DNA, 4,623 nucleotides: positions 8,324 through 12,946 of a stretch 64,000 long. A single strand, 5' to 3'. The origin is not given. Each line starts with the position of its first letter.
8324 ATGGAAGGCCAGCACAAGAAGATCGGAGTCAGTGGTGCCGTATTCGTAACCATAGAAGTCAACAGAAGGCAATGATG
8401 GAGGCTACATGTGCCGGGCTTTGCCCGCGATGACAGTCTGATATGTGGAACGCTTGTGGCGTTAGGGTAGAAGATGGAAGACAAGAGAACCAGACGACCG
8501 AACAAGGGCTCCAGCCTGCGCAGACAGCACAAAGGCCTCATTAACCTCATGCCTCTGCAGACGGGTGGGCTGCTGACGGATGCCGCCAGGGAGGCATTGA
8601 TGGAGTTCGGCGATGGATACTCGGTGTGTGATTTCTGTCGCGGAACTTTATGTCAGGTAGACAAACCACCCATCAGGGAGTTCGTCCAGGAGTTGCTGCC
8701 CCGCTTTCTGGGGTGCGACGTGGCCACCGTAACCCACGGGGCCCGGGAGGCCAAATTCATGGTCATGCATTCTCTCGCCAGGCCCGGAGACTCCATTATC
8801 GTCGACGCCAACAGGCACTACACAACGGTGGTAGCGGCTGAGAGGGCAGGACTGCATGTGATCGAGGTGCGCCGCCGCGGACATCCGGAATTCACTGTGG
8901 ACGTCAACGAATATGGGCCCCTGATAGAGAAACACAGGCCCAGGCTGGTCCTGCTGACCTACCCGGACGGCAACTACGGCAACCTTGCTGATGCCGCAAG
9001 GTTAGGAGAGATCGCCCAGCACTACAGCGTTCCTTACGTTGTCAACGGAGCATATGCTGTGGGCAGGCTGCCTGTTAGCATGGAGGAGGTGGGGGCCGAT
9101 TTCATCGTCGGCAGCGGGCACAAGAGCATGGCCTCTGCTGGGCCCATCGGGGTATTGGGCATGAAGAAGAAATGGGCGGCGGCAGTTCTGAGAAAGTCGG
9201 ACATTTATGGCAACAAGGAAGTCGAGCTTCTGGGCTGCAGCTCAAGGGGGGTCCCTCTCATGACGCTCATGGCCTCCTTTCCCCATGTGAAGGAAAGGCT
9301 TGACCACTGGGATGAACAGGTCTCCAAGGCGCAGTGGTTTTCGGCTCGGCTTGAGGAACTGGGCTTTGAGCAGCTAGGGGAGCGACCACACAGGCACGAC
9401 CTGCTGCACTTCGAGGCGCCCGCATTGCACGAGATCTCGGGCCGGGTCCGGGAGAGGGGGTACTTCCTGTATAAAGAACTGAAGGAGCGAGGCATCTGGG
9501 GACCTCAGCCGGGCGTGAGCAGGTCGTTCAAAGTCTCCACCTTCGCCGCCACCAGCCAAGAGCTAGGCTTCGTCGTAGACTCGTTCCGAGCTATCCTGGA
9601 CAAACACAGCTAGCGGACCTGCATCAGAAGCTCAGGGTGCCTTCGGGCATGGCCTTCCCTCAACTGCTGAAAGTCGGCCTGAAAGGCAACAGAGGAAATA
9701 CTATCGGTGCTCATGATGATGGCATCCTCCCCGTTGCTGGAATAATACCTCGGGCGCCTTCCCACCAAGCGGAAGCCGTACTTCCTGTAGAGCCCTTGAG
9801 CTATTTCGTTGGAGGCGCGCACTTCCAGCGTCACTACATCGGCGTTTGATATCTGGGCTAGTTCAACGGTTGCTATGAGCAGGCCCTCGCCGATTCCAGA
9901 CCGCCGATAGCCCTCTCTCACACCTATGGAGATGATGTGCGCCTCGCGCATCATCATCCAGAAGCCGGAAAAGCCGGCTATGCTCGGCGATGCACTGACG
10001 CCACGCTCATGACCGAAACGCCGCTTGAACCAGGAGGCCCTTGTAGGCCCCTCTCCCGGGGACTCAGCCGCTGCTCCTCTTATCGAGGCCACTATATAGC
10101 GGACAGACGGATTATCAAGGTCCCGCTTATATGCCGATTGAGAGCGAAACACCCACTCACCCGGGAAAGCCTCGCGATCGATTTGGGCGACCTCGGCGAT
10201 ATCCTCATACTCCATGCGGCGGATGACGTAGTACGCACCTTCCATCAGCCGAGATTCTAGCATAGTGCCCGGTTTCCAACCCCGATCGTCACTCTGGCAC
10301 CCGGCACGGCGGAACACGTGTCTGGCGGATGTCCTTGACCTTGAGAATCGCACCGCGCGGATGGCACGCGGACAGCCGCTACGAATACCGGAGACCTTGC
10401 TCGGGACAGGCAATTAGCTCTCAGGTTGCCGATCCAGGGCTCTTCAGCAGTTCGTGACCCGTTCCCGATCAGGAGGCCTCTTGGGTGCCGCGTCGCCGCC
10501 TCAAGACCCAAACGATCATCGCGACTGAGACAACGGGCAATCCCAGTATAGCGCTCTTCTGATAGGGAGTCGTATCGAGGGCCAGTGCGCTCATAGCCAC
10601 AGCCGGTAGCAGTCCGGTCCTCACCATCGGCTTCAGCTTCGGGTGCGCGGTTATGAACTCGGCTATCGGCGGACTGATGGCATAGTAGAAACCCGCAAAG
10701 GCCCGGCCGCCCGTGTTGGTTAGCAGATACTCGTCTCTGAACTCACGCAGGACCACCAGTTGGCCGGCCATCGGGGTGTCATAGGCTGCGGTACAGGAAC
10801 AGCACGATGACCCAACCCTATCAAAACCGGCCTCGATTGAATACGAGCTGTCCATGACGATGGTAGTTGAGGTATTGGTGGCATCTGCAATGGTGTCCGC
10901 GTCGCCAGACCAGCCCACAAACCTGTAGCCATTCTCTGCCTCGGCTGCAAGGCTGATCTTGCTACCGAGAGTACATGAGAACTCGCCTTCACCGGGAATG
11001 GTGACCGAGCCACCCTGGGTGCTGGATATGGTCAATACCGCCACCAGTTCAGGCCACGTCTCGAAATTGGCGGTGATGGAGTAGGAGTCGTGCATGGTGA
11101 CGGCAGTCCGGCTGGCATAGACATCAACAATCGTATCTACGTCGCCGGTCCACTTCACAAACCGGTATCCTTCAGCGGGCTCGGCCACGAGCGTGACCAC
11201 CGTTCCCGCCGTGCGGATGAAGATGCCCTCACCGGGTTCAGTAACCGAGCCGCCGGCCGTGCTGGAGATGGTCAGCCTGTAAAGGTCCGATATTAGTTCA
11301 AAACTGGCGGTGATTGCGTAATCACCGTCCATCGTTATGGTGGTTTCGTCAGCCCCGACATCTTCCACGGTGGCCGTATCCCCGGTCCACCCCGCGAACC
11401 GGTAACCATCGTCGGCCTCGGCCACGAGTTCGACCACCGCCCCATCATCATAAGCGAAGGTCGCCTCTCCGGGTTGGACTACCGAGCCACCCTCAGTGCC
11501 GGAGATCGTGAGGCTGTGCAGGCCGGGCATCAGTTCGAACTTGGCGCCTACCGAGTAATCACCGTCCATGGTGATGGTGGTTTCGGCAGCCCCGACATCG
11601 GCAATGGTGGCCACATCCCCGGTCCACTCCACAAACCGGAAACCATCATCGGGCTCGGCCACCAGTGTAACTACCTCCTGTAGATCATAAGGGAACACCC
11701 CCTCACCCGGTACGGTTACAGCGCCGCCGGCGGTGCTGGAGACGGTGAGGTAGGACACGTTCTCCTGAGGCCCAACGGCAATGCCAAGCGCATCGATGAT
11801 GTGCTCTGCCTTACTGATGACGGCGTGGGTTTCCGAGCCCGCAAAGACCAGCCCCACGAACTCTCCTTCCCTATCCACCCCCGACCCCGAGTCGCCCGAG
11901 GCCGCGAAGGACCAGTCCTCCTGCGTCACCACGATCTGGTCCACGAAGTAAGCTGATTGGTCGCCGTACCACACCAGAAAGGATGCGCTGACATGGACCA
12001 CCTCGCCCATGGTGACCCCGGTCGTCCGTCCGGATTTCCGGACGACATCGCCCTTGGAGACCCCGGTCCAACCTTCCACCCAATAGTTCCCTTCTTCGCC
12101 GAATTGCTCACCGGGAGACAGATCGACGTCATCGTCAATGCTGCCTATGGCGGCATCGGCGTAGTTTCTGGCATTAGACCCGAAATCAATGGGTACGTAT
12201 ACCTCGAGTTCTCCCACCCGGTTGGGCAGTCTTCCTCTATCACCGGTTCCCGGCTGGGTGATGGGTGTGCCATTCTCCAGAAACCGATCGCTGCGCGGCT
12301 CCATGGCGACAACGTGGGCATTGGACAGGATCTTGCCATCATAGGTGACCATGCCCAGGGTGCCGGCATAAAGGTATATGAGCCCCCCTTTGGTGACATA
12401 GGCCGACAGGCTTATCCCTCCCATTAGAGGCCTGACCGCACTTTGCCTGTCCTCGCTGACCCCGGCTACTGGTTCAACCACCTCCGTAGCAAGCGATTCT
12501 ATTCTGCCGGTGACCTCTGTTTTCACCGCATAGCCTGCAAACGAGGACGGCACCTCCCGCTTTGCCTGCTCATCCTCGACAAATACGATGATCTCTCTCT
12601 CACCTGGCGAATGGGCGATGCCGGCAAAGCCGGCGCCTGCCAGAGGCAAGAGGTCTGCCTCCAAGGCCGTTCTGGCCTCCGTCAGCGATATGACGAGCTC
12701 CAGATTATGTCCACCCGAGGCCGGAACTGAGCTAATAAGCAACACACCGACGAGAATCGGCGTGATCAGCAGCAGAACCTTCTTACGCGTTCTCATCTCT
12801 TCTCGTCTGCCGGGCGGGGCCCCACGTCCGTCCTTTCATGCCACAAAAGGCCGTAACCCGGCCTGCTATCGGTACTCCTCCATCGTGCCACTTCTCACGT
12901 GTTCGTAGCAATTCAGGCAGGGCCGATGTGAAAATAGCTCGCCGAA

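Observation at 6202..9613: Archaeal-type tRNA-dependent cysteine biosynthesis (SepRS plus SepCysS) encoded side by side in a bacterium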

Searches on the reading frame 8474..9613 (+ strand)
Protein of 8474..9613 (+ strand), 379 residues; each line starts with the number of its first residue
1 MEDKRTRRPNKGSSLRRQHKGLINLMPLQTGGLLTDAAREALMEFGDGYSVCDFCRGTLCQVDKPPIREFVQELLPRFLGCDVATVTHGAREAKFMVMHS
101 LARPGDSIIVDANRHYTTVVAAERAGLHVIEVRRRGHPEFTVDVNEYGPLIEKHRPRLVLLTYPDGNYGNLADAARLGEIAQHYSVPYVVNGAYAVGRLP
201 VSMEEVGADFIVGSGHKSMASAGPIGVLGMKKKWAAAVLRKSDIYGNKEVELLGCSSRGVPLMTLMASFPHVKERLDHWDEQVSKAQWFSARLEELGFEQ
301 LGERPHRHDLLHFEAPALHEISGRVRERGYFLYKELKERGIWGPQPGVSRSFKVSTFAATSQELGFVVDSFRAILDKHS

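Call 4: search_protein_families(library=pfam, proteins=[window:8474-9613:+])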
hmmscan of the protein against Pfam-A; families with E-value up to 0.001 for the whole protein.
window:8474-9613:+ (379 aa): 3 families
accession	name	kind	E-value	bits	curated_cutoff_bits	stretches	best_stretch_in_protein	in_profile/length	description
PF05889.19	SepSecS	-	4e-37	128.3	21.1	1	109-362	105-359/389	O-phosphoseryl-tRNA(Sec) selenium transferase, SepSecS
PF00266.25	Aminotran_5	-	1.9e-17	63.8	21.5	1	86-237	66-220/371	Aminotransferase class-V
PF00155.27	Aminotran_1_2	-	2.9e-11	43.6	19.7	1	85-237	70-240/361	Aminotransferase class I and II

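Call 5: search_protein_families(library=ncbifam, proteins=[window:8474-9613:+])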
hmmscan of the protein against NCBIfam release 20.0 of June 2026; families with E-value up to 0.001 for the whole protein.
window:8474-9613:+ (379 aa): 30 families (the best 25 are shown)
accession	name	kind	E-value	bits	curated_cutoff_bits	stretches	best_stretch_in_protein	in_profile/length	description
TIGR02539.1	SepCysS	equivalog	3.5e-156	519.9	365.25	1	16-377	2-368/370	O-phospho-L-seryl-tRNA:Cys-tRNA synthase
NF006810.0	PRK09331.1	subfamily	5.5e-147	489.7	301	1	13-378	13-392/397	Sep-tRNA:Cys-tRNA synthetase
TIGR01979.1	sufS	subfamily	2.4e-11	43.2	475.1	1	98-234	97-237/403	SufS family cysteine desulfurase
NF041166.1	f2_encap_cargo1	exception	1.3e-10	41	800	1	103-232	333-462/623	family 2A encapsulin nanocompartment cargo protein cysteine desulfurase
TIGR03392.1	FeS_syn_CsdA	equivalog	2.4e-09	36.9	493.6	1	86-233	83-234/398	cysteine desulfurase CsdA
TIGR03947.1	viomycin_VioD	equivalog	3.8e-09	35.9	390.9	1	84-183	72-170/359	capreomycidine synthase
NF008126.0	PRK10874.1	equivalog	1.5e-08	34.2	607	1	86-234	86-238/401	cysteine desulfurase CsdA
TIGR04343.1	egtE_PLP_lyase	equivalog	2.7e-08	33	400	1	87-238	77-223/370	ergothioneine biosynthesis PLP-dependent enzyme EgtE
NF006229.0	PRK08361.1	equivalog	1.1e-07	31.3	624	1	66-186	74-200/391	aspartate aminotransferase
TIGR01976.1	am_tr_V_VC1184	hypoth_equivalog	1.4e-07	31.1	352.35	1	92-239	88-240/401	cysteine desulfurase-like protein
NF006791.0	PRK09295.1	equivalog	3.2e-07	29.8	661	1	99-233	107-241/406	cysteine desulfurase SufS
NF041364.1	GntC_guanitoxin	equivalog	4.1e-07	29.2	415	1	85-182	64-161/356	guanitoxin biosynthesis PLP-dependent (S)-gamma-hydroxy-L-arginine cyclodehydratase GntC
TIGR01977.1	am_tr_V_EF2568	hypoth_equivalog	8.2e-07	28.4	377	1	97-234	78-216/376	cysteine desulfurase family protein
TIGR03402.1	FeS_nifS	equivalog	1.3e-06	27.4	530.75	1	123-233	107-213/379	cysteine desulfurase NifS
NF000586.1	PRK00011.1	subfamily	1.5e-05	24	335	1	69-233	65-235/404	serine hydroxymethyltransferase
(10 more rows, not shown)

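Call 15: search_solved_structures(query=window:8474-9613:+, show_alignments=2)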
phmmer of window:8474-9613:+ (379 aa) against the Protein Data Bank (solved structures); distinct sequences matched with E-value up to 0.001: 57.
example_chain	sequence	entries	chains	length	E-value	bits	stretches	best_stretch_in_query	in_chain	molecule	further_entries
2e7i_A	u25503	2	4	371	1.5e-138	465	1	16-379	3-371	Sep-tRNA:Cys-tRNA synthase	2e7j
3wkr_A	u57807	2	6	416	5.7e-109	367.7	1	19-376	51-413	O-phospho-L-seryl-tRNA:Cys-tRNA synthase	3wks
5x6b_I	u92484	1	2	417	5.7e-109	367.6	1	19-376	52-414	O-phospho-L-seryl-tRNA:Cys-tRNA synthase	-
5ofy_A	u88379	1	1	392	6.8e-08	35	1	92-222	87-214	Serine--pyruvate aminotransferase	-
5luc_A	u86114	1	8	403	7.2e-08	34.9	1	92-222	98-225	Serine--pyruvate aminotransferase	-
8kg1_A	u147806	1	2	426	1.7e-07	33.7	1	71-228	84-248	cysteine desulfurase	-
4w91_A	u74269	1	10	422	1.9e-07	33.5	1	81-228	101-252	Aminotransferase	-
3kgw_A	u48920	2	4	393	2.8e-07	33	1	95-232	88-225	Alanine-glyoxylate aminotransferase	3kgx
5f9s_A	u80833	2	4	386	3.2e-07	32.8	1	92-222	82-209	Serine--pyruvate aminotransferase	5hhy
2yob_A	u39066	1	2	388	3.3e-07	32.7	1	92-222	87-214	SERINE--PYRUVATE AMINOTRANSFERASE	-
7ns7_A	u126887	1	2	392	3.3e-07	32.7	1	92-222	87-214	L-alanine:glyoxylate aminotransferase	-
1h0c_A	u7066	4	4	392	3.4e-07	32.7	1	92-222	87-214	SERINE--GLYOXYLATE AMINOTRANSFERASE | Serine--pyruvate aminotransferase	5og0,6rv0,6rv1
4cbr_A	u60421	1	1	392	3.4e-07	32.7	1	92-222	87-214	SERINE--PYRUVATE AMINOTRANSFERASE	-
3r9a_A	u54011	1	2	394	3.4e-07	32.7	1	92-222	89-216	Serine--pyruvate aminotransferase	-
4kyo_A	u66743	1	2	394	3.4e-07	32.7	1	92-222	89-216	Serine-pyruvate aminotransferase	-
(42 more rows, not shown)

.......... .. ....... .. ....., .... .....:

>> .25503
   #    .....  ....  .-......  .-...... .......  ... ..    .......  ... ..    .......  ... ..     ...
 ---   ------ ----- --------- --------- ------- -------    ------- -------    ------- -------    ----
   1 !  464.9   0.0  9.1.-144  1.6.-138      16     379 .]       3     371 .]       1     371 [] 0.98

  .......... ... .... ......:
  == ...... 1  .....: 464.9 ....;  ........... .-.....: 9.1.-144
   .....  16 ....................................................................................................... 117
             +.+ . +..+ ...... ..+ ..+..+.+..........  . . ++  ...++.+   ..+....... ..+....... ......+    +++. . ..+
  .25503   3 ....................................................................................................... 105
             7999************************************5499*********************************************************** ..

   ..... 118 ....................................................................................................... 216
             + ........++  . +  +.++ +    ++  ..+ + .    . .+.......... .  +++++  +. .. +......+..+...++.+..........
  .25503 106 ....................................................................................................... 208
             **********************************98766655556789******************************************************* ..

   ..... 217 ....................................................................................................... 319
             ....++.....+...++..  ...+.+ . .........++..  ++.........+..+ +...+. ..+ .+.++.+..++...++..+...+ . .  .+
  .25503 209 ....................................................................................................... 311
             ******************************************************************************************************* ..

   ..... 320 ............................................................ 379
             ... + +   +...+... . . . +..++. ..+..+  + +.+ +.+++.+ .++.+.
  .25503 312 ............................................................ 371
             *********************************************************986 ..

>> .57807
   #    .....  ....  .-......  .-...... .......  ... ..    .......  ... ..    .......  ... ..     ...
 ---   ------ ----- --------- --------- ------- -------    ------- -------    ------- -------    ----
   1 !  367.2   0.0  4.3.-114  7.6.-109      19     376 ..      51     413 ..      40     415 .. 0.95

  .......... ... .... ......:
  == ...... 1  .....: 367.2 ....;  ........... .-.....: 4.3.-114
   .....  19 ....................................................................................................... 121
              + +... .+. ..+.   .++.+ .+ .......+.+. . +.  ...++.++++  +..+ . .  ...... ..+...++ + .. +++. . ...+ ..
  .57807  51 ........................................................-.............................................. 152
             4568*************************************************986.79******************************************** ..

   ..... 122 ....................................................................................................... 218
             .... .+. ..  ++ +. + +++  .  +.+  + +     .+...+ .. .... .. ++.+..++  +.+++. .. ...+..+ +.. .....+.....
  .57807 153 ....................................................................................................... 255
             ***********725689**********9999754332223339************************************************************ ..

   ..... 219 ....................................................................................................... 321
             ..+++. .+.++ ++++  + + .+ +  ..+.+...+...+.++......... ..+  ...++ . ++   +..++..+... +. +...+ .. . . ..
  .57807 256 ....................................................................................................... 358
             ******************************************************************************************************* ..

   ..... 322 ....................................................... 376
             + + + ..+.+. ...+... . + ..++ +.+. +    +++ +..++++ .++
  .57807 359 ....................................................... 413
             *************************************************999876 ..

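Call 21: find_homologous_proteins(query=window:8474-9613:+)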
Query window:8474-9613:+ (379 aa): 2604 proteins with E <= 0.001 among 8000 candidates; the best 120 are listed.
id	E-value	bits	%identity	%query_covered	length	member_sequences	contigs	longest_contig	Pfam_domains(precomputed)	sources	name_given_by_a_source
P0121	2.3e-257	871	100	100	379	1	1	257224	PF00155.28,PF05889.20,PF00266.26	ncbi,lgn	ncbi:MAG: O-phospho-L-seryl-tRNA:Cys-tRNA synthase [Dehalococcoidia bacterium]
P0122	3.8e-210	716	79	100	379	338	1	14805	PF00155.28,PF05889.20,PF00266.26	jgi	jgi:Sep-tRNA:Cys-tRNA synthetase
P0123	5.0e-208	709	78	100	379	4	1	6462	PF00155.28,PF05889.20,PF00266.26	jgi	jgi:Sep-tRNA:Cys-tRNA synthetase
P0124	8.3e-207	705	79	100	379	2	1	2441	PF00155.28,PF05889.20,PF00266.26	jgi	jgi:Sep-tRNA:Cys-tRNA synthetase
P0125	5.4e-206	702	78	100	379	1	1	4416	PF00155.28,PF05889.20,PF00266.26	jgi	jgi:Sep-tRNA:Cys-tRNA synthetase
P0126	8.2e-206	701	79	98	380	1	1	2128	PF00155.28,PF05889.20,PF00266.26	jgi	jgi:Sep-tRNA:Cys-tRNA synthetase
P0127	9.9e-206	701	80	97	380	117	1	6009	PF00155.28,PF05889.20,PF00266.26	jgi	jgi:Sep-tRNA:Cys-tRNA synthetase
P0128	1.1e-205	701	79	98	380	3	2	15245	PF00155.28,PF05889.20,PF00266.26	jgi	-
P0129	1.9e-205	700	78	100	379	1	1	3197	PF00155.28,PF05889.20,PF00266.26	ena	-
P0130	1.9e-205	700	78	100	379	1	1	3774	PF00155.28,PF05889.20,PF00266.26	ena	-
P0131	2.1e-205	700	78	100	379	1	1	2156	PF00155.28,PF05889.20,PF00266.26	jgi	jgi:Sep-tRNA:Cys-tRNA synthetase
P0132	2.3e-205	700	77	100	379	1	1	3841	PF00155.28,PF05889.20,PF00266.26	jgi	jgi:Sep-tRNA:Cys-tRNA synthetase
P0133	2.8e-205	699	78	100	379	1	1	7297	PF00155.28,PF05889.20,PF00266.26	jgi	jgi:Sep-tRNA:Cys-tRNA synthetase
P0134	3.3e-205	699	77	99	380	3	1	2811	PF00155.28,PF05889.20,PF00266.26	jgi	jgi:Sep-tRNA:Cys-tRNA synthetase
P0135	6.6e-205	698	79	99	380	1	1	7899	PF00155.28,PF05889.20,PF00266.26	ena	-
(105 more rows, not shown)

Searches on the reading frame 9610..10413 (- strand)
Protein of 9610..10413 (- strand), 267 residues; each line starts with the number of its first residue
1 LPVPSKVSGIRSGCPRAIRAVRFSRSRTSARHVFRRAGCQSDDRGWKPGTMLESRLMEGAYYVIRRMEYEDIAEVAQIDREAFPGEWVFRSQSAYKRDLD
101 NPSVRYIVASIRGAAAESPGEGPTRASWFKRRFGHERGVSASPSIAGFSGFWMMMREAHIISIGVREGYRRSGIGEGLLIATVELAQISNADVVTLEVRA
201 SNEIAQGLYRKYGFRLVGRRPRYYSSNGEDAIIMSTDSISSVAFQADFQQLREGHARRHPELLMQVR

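Call 4: search_protein_families(library=pfam, proteins=[window:9610-10413:-])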
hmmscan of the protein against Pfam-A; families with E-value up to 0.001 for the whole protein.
window:9610-10413:- (267 aa): 4 families
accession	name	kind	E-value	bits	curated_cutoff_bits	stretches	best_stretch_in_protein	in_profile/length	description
PF00583.31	Acetyltransf_1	-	1.8e-12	48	20.7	1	139-214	38-116/116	Acetyltransferase (GNAT) family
PF13508.13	Acetyltransf_7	-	2.3e-08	34.7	27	1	145-215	14-83/84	Acetyltransferase (GNAT) domain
PF13673.13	Acetyltransf_10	-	8.1e-08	32.7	23.6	1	150-219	44-112/128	Acetyltransferase (GNAT) domain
PF08445.16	FR47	-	0.0006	20.2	22.1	0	159-217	23-80/86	FR47-like protein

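Call 5: search_protein_families(library=ncbifam, proteins=[window:9610-10413:-])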
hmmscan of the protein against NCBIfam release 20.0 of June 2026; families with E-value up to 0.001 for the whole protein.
window:9610-10413:- (267 aa): 11 families
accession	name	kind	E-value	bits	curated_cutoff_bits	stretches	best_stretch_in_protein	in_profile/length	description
TIGR01575.1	rimI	equivalog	4.1e-28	98.2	86.4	1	144-234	42-132/132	ribosomal protein S18-alanine N-acetyltransferase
NF007025.1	PRK09491.1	equivalog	7.2e-13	48.7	173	1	143-235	48-142/145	ribosomal protein S18-alanine N-acetyltransferase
NF000359.1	sat3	exception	2.5e-06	27.7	360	1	158-220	96-158/180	streptothricin N-acetyltransferase Sat3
NF053587.1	SpmdActasePaiA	equivalog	8.3e-06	25.7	250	1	160-235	93-168/172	spermidine/spermine N(1)-acetyltransferase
NF040503.1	resist_ArsN1a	equivalog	1.6e-05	24.7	170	1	161-222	80-141/159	arsinothricin resistance N-acetyltransferase ArsN1 family A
NF007807.0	PRK10514.1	equivalog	2.6e-05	24.2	134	1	152-220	65-128/147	acetyltransferase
NF000487.1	stat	exception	2.9e-05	23.7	420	1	139-236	84-186/189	streptothricin N-acetyltransferase STAT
TIGR03448.1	mycothiol_MshD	equivalog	0.00033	20.1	163.1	1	160-217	231-288/294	mycothiol synthase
NF000360.1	sat4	exception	0.00046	20.3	380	1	156-219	95-158/180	streptothricin N-acetyltransferase Sat4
NF007853.0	PRK10562.1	equivalog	0.00062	20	125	0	148-220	59-126/146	N-acetyltransferase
NF049894.1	CG3035_N_ac_Glu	equivalog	0.00075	18.8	280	0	162-219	237-294/300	N-acetylglutamate synthase, CG3035 family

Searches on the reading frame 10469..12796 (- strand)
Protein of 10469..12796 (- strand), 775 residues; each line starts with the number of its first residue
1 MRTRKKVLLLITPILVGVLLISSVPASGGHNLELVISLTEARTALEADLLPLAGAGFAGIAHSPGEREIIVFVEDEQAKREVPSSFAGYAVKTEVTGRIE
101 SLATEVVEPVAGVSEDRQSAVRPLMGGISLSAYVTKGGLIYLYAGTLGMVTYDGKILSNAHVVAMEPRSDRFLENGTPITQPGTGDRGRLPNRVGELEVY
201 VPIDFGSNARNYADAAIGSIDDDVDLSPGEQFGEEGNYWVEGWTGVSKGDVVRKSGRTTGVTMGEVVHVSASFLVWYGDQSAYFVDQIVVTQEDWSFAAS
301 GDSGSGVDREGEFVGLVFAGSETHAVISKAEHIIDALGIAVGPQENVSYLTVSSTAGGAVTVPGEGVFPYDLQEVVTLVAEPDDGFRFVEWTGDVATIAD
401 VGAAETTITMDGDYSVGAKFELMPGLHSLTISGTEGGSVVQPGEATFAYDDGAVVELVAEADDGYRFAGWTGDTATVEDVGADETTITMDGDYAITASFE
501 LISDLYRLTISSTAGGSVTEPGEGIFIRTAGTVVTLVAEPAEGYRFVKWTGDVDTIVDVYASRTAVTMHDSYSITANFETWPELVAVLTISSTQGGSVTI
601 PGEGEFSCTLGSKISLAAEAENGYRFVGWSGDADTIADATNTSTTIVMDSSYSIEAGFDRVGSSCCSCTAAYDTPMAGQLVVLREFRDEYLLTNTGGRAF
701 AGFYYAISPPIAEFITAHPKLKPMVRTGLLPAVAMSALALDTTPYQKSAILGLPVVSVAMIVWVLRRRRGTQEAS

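Call 16: search_protein_families(library=ncbifam, proteins=[window:10469-12796:-], max_evalue=0.00001)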
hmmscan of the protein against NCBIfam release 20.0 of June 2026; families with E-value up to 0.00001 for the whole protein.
window:10469-12796:- (775 aa): 2 families
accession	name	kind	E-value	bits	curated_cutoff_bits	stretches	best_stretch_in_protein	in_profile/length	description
NF041770.1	CFI_box_CTERM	domain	3.4e-22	78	40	1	668-733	4-69/69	CFI-box-CTERM domain-containing protein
TIGR02543.1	List_Bact_rpt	repeat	8.2e-10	38.9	20.95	0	463-500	4-41/44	TIGR02543 family repeat protein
